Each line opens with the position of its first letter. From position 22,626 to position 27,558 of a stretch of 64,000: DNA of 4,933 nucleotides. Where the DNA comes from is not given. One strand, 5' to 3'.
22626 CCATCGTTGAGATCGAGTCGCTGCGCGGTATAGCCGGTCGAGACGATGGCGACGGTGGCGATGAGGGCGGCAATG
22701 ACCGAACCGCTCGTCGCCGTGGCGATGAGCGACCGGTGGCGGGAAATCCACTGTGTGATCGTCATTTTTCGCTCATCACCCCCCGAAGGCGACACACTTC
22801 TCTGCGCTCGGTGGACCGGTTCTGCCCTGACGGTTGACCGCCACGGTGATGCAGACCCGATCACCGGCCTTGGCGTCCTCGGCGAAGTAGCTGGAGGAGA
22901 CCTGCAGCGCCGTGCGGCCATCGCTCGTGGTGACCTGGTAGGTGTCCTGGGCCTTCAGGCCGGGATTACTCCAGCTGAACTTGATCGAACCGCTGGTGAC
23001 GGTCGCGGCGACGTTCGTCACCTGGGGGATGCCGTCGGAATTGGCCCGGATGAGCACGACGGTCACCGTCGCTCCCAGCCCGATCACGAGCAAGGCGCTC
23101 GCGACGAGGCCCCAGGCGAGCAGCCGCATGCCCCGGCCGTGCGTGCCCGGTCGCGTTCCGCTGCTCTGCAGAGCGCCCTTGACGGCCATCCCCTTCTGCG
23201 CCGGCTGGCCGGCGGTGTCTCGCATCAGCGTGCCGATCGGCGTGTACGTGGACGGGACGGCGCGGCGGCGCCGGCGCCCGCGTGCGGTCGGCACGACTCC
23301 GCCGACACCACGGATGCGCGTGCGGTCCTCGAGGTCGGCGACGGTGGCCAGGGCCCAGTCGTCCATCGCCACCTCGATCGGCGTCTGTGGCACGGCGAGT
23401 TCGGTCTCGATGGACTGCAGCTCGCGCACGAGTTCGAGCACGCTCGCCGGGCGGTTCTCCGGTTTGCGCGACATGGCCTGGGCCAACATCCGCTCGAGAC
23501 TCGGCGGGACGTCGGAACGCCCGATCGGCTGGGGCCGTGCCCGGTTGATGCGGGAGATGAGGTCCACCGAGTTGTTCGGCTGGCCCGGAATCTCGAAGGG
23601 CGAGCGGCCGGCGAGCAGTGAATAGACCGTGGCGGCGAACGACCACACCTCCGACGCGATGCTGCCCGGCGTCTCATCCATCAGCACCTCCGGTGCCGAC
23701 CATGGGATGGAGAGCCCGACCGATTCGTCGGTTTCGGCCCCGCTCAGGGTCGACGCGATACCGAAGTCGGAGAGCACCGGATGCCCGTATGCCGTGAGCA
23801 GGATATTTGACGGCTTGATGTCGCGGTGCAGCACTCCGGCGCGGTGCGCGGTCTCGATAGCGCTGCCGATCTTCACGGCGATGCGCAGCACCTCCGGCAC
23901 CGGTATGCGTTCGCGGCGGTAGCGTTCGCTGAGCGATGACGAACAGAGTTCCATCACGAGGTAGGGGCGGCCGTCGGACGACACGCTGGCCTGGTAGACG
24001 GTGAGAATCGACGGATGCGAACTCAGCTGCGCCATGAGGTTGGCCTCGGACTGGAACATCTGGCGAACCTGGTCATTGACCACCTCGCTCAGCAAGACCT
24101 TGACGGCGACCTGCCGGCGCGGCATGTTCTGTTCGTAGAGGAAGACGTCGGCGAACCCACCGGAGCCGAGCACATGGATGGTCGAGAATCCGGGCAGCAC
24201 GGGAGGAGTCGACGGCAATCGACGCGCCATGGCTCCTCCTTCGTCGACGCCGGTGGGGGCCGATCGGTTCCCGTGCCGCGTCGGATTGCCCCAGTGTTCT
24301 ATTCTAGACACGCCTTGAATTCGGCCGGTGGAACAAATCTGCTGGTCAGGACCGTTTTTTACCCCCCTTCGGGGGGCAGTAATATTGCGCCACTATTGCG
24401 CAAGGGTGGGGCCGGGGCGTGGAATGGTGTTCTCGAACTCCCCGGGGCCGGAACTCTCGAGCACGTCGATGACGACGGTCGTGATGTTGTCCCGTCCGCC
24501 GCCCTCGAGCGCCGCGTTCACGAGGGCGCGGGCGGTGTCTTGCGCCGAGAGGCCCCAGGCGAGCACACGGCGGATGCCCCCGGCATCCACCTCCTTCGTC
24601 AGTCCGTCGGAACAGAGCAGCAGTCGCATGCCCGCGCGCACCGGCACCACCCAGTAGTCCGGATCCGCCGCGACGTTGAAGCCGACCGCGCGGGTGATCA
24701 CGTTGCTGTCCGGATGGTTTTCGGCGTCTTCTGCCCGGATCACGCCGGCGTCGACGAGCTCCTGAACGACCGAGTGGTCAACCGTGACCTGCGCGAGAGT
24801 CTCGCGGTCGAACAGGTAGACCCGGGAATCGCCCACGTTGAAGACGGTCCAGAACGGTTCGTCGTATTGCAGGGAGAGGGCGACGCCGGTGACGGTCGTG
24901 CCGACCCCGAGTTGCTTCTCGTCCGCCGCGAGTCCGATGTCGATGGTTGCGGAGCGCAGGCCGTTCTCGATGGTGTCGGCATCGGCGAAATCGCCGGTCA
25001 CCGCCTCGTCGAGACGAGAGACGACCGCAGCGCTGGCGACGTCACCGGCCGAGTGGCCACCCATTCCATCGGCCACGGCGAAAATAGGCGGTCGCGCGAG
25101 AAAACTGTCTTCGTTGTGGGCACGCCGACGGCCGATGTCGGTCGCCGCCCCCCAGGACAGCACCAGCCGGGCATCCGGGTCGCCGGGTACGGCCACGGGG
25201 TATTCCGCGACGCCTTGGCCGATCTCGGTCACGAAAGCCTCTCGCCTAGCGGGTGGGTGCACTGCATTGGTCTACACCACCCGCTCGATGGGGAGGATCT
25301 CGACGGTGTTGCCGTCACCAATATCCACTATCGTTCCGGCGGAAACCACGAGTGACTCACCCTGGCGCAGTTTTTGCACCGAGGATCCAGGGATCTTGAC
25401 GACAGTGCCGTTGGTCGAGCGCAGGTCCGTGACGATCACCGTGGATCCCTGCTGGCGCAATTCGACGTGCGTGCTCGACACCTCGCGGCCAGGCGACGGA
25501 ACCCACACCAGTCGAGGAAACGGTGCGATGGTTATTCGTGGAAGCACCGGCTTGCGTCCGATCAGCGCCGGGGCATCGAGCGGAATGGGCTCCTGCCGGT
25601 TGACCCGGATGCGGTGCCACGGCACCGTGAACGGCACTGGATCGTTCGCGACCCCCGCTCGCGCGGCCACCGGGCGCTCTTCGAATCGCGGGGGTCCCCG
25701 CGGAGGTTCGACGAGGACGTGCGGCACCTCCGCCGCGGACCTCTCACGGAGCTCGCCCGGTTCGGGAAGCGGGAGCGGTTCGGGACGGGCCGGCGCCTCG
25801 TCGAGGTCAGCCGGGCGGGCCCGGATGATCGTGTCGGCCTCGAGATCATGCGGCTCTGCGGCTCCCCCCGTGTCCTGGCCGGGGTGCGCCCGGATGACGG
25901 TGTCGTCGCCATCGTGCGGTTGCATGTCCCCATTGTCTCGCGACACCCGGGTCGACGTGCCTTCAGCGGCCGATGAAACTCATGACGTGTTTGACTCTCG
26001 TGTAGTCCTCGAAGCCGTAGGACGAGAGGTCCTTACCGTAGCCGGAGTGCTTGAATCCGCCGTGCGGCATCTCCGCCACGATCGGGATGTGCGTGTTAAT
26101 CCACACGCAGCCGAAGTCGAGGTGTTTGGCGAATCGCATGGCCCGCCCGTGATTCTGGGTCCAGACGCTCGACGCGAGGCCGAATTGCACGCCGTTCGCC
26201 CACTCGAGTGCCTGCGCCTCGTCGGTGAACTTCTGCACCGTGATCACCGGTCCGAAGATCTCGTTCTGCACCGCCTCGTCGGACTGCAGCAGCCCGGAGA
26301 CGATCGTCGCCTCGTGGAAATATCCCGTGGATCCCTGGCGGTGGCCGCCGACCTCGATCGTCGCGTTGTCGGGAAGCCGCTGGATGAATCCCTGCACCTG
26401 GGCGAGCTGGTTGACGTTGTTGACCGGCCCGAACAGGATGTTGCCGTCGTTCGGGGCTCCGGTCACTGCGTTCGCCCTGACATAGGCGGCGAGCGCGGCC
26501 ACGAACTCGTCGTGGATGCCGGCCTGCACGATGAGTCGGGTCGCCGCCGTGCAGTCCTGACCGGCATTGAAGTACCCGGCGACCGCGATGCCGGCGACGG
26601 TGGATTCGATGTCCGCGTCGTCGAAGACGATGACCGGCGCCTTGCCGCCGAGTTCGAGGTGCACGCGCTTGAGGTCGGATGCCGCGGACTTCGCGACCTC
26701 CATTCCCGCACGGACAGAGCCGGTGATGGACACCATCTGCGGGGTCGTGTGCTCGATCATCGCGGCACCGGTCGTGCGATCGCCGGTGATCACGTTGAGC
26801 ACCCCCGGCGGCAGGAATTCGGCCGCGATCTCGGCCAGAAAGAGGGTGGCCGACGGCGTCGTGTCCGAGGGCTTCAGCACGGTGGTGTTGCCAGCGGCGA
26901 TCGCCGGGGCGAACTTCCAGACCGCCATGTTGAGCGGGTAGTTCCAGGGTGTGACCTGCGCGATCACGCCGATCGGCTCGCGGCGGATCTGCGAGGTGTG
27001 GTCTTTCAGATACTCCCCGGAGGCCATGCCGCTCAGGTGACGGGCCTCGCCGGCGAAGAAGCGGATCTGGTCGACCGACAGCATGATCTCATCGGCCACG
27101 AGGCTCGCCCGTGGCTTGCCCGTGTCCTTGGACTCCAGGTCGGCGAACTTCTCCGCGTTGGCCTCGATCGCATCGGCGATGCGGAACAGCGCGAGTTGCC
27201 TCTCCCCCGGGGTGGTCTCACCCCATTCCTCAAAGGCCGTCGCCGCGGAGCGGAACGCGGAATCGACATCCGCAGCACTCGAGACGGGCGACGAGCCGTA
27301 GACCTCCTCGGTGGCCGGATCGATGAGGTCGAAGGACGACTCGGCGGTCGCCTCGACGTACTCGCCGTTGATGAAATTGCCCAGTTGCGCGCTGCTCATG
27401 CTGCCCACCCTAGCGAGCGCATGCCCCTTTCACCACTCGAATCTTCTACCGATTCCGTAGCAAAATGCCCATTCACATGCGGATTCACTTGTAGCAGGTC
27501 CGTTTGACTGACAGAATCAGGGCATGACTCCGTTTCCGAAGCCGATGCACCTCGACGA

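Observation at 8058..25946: Nine-gene phospho-signalling / MoxR / giant-adhesin / EccC-like ATPase cluster: candidate uncharacterised cell-surface assembly or secretion system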

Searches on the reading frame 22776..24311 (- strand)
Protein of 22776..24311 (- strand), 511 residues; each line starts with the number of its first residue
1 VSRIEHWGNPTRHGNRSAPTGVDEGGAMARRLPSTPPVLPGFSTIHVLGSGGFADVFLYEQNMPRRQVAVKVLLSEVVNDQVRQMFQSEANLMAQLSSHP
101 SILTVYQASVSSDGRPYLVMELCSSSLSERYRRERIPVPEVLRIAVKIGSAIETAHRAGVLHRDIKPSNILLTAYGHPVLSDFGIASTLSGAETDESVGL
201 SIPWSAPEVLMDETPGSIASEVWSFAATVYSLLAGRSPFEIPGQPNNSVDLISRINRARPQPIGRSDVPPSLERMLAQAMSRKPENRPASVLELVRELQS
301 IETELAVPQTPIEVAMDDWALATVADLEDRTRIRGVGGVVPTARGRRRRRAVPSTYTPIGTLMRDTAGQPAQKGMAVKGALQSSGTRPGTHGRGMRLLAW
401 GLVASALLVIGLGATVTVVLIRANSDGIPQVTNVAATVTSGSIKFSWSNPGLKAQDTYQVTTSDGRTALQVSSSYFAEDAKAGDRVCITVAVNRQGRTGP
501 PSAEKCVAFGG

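Call 3: search_protein_families(library=pfam, proteins=[window:22776-24311:-], max_evalue=0.01)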
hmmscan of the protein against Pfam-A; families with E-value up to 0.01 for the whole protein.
window:22776-24311:- (511 aa): 4 families
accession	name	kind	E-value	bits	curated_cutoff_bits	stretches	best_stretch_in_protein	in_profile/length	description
PF00069.31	Pkinase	-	4.8e-41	141.3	31.7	1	43-289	2-253/263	Protein kinase domain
PF07714.23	PK_Tyr_Ser-Thr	-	2.1e-34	119.4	23.1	1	45-289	4-250/258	Protein tyrosine and serine/threonine kinase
PF10342.15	Kre9_KNH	-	0.00054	21.1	24.6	1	414-467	26-80/94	Kre9/KNH-like N-terminal Ig-like domain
PF03109.22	ABC1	-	0.0014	18.3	22.9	1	116-191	143-219/244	ABC1 atypical kinase-like domain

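Call 8: search_protein_families(library=ncbifam, proteins=[window:22776-24311:-], max_evalue=0.001)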
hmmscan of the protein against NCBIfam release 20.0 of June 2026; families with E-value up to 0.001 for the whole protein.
window:22776-24311:- (511 aa): 15 families
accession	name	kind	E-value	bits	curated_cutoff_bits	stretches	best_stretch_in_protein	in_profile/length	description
NF033483.0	PknB_PASTA_kin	equivalog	5.6e-49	167.6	450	1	46-490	13-424/563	Stk1 family PASTA domain-containing Ser/Thr kinase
NF047741.1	antiphage_MADS6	equivalog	1.5e-35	122.9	460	2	125-312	283-471/612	methylation-associated defense system protein kinase MAD6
NF052427.1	StpK7MSMEG_1200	equivalog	2.1e-24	86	900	1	46-296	13-263/601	serine/threonine protein kinase StpK7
NF009651.0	PRK13184.1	equivalog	9.1e-23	80.2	839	1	43-300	5-289/932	serine/threonine-protein kinase PknD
NF033442.0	BREX_PglW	equivalog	2.7e-20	71.8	990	2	41-185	513-659/1391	BREX system serine/threonine kinase PglW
NF038150.1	lanthi_synth_IV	equivalog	9.1e-19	67.3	650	1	80-316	233-460/851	class IV lanthionine synthetase LanL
NF053615.1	SerThrKinAfsKStmc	equivalog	5.5e-17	61.7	1300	1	42-290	15-257/809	protein serine/threonine kinase AfsK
TIGR03903.1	TOMM_kin_cyc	equivalog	3.6e-15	54.9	705.75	1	66-237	4-187/1267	TOMM system kinase/cyclase fusion protein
NF011464.0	PRK14879.1-7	equivalog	1.1e-05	25.3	246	1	118-190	83-153/221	Kae1-associated kinase Bud32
TIGR03724.2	arch_bud32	equivalog_domain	1.4e-05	24.7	125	1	118-193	70-138/193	KEOPS complex kinase/ATPase Bud32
NF038151.1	lanthi_synth_III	equivalog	2.2e-05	23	575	1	140-192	337-389/833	class III lanthionine synthetase LanKC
NF043056.1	T4SS_LegK1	equivalog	4.9e-05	22.1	550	1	158-226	208-277/516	Dot/Icm T4SS effector kinase LegK1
NF011463.0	PRK14879.1-4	equivalog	0.00011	21.7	188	1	143-202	118-175/237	Kae1-associated kinase Bud32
NF002475.0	PRK01723.1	equivalog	0.00044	19.3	142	1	147-185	151-189/241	3-deoxy-D-manno-octulosonic acid kinase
NF007174.0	PRK09605.1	equivalog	0.00088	17.9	447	0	129-193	420-480/535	bifunctional N(6)-L-threonylcarbamoyladenine synthase/serine/threonine protein kinase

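Call 79: search_protein_families(library=padloc, proteins=[window:22776-24311:-], max_evalue=0.00001)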
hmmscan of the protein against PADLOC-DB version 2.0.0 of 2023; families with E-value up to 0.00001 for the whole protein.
window:22776-24311:- (511 aa): 34 families (the best 25 are shown)
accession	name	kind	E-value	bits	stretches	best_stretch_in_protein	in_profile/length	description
PDLC04138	mad6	-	8.9e-60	201.3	1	41-304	52-316/659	mads_6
PDLC04042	PD-T4-6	-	1.5e-50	170.5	1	42-309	11-280/292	-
PDLC04053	PD-T4-6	-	5.3e-50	168.6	1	43-311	12-281/311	-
PDLC04054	PD-T4-6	-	7.8e-47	158.4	1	39-347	9-313/347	-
PDLC04061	PD-T4-6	-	9.6e-44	148.7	1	46-440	22-397/510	-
PDLC04047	PD-T4-6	-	3e-41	139.6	1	42-312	12-283/327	-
PDLC04043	PD-T4-6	-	3.1e-41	139.9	1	47-332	22-289/452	-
PDLC04039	PD-T4-6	-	5.3e-40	135.8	1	47-428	21-410/458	-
PDLC04041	PD-T4-6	-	8.1e-40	135.4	1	41-301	29-293/443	-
PDLC01088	C3a189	-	4.3e-36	122.8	1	47-323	4-272/840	kinase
PDLC04048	PD-T4-6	-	9.2e-36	121.9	1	44-300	14-271/354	-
PDLC04057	PD-T4-6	-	6e-35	119.1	1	45-307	13-276/443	-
PDLC04060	PD-T4-6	-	8.4e-35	118.6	1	45-304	13-272/486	-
PDLC04050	PD-T4-6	-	5.2e-34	115.9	1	44-307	67-332/480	-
PDLC04055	PD-T4-6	-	6.2e-31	105.7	1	39-309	69-343/496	-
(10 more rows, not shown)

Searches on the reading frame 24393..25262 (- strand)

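Call 3: search_protein_families(library=pfam, proteins=[window:24393-25262:-], max_evalue=0.01)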
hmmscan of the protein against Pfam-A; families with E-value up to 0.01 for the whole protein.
window:24393-25262:- (289 aa): 3 families
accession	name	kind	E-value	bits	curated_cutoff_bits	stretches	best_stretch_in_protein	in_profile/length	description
PF13672.11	PP2C_2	-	1.9e-09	37.8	24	1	46-225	8-178/209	Protein phosphatase 2C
PF00481.26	PP2C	-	3.1e-07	30.8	20.3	1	59-166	35-143/255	Protein phosphatase 2C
PF07228.17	SpoIIE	-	0.0004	20.8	25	1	193-267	105-191/192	Stage II sporulation protein E (SpoIIE)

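Call 8: search_protein_families(library=ncbifam, proteins=[window:24393-25262:-], max_evalue=0.001)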
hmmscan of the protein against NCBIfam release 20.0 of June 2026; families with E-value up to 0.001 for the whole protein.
window:24393-25262:- (289 aa): 2 families
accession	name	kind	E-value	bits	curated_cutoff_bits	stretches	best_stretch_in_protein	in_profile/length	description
NF033484.1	Stp1_PP2C_phos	equivalog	4e-60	203.2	230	1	41-265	2-231/232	Stp1/IreP family PP2C-type Ser/Thr phosphatase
NF011149.0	PRK14559.1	equivalog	2e-28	99.5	374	1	39-267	376-631/642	serine/threonine phosphatase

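Call 79: search_protein_families(library=padloc, proteins=[window:24393-25262:-], max_evalue=0.00001)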
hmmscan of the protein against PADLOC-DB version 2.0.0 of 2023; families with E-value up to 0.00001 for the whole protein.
window:24393-25262:- (289 aa): 0 families

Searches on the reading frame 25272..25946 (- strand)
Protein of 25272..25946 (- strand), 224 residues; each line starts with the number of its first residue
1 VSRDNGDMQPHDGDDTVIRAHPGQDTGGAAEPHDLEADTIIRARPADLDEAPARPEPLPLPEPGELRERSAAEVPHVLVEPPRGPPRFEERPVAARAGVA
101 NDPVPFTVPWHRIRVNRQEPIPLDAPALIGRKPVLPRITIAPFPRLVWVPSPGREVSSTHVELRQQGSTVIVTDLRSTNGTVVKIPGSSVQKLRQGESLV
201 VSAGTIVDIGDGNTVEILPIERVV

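Call 3: search_protein_families(library=pfam, proteins=[window:25272-25946:-], max_evalue=0.01)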
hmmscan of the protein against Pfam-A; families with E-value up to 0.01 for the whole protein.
window:25272-25946:- (224 aa): 1 family
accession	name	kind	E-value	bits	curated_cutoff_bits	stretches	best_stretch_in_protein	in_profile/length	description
PF00498.31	FHA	-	3.4e-07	31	20.7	1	152-210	14-67/67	FHA domain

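Call 8: search_protein_families(library=ncbifam, proteins=[window:25272-25946:-], max_evalue=0.001)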
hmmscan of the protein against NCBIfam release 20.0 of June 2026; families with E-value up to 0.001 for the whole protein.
window:25272-25946:- (224 aa): 2 families
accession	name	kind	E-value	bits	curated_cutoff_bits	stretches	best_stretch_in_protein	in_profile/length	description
NF049868.1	FhaB_Rv0019c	equivalog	4.4e-05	23.6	125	1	156-210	105-152/158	FHA domain-containing protein FhaB/FipA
TIGR03354.1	VI_FHA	hypoth_equivalog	0.00035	20.5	120.25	1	149-211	38-96/420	type VI secretion system-associated FHA domain protein TagH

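Call 79: search_protein_families(library=padloc, proteins=[window:25272-25946:-], max_evalue=0.00001)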
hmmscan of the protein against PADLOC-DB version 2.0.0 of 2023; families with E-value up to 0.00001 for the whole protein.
window:25272-25946:- (224 aa): 0 families

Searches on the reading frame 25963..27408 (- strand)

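Call 7: search_protein_families(library=pfam, proteins=[window:25963-27408:-], max_evalue=0.001)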
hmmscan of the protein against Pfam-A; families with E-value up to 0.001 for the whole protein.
window:25963-27408:- (481 aa): 2 families
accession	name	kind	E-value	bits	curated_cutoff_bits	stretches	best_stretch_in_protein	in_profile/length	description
PF00171.27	Aldedh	-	3e-154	514.4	23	1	18-475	2-461/461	Aldehyde dehydrogenase family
PF05893.19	LuxC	-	0.00039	19.8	21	1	133-313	76-262/401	Acyl-CoA reductase (LuxC)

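Call 8: search_protein_families(library=ncbifam, proteins=[window:25963-27408:-], max_evalue=0.001)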
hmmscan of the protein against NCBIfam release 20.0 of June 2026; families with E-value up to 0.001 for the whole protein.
window:25963-27408:- (481 aa): 43 families (the best 25 are shown)
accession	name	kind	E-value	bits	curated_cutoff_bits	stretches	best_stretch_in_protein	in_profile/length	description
NF010000.0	PRK13473.1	subfamily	3.9e-204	678.7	615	1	11-477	5-472/475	aminobutyraldehyde dehydrogenase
TIGR03374.1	ABALDH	equivalog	3.8e-165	550.3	909.3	1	12-476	5-470/472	aminobutyraldehyde dehydrogenase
TIGR01804.1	BADH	equivalog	1.5e-126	422.6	668.6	1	12-473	1-467/467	betaine-aldehyde dehydrogenase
NF009725.0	PRK13252.1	equivalog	7.4e-119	397.3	593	1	8-476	6-478/488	betaine-aldehyde dehydrogenase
TIGR02299.1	HpaE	equivalog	2e-115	386.2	638.35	1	10-476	2-475/488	5-carboxymethyl-2-hydroxymuconate semialdehyde dehydrogenase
NF045735.1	PaDhStyDPseudo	equivalog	6.7e-112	374.6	850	1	12-475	6-479/483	phenylacetaldehyde dehydrogenase StyD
NF045736.1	PaDhStyDRhodo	equivalog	6e-109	364.7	800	1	11-475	5-475/479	phenylacetaldehyde dehydrogenase StyD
NF050026.1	AcaldDHExaC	equivalog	6.8e-101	338.3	900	1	8-476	15-492/503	acetaldehyde dehydrogenase ExaC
NF007352.0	PRK09847.1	equivalog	6.3e-98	328.4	850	1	12-475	23-489/495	aldehyde dehydrogenase PuuC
NF007497.0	PRK10090.1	equivalog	3.2e-97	326.3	500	1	7-474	5-474/480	aldehyde dehydrogenase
TIGR03216.1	OH_muco_semi_DH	equivalog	5.9e-97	325.3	693.25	1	11-476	3-478/481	2-hydroxymuconic semialdehyde dehydrogenase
NF052305.1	DioxValDhHalo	equivalog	8e-97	325.1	750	1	8-456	4-458/483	2,5-dioxovalerate dehydrogenase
TIGR01780.1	SSADH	subfamily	4.3e-96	322.5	646.35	1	29-473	2-448/448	succinate-semialdehyde dehydrogenase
NF006916.0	PRK09407.1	equivalog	3.1e-93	313.2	521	1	19-476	29-491/526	succinic semialdehyde dehydrogenase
NF040648.1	lactal_redase_Meth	equivalog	4.1e-93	312.9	650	1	12-476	2-461/463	lactaldehyde dehydrogenase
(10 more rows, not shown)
